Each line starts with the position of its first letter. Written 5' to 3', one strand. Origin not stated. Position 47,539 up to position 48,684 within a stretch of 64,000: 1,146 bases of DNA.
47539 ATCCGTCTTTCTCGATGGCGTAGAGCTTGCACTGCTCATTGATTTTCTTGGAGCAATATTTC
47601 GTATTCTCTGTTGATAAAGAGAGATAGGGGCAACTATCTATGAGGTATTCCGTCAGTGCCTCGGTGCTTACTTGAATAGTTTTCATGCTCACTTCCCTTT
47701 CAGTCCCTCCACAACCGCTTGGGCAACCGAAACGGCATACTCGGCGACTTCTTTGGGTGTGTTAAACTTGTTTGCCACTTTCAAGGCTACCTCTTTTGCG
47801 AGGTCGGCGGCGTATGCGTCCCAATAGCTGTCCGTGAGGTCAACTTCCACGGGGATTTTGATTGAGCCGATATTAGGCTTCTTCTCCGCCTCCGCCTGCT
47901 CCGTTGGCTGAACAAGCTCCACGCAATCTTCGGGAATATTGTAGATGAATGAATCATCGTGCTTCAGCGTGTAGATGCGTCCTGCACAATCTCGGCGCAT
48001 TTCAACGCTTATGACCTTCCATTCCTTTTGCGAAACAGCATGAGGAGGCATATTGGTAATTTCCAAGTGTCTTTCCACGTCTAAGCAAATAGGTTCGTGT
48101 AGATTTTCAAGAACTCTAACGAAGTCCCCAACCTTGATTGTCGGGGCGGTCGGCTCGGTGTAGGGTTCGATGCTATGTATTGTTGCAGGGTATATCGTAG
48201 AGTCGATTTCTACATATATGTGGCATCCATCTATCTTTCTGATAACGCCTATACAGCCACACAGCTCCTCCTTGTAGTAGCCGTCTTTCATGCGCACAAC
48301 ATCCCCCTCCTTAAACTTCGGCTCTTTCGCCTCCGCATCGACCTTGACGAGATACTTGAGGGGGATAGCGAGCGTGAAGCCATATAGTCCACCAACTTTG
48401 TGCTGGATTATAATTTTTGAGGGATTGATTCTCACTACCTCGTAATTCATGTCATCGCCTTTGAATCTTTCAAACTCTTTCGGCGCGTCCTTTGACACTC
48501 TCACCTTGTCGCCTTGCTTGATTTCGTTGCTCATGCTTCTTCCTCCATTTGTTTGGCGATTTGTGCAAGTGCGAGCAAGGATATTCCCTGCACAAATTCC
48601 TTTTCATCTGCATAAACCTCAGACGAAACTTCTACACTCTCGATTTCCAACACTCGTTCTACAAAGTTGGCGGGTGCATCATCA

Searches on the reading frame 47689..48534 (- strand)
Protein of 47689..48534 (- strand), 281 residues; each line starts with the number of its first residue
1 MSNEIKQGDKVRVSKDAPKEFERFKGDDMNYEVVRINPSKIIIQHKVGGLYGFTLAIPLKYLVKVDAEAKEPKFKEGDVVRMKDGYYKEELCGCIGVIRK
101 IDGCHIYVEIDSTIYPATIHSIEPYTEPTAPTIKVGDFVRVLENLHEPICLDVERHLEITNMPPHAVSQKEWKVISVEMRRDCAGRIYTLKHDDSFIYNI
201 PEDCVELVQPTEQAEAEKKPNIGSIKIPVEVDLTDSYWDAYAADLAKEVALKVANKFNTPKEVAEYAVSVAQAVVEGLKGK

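Call 75: search_protein_families(library=pfam, proteins=[window:47689-48534:-], max_evalue=0.01)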
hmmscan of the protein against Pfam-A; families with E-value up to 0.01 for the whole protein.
window:47689-48534:- (281 aa): 2 families
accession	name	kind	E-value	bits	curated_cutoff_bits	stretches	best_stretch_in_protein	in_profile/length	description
PF23288.1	KOW6_SPT5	-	0.0015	18.9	27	1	79-109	8-40/55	Transcription elongation factor SPT5, sixth KOW domain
PF21138.3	SMUBP-2_HCS1_1B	-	0.0063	16.8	27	0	40-115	40-114/129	Helicase SMUBP-2/HCS1, 1B domain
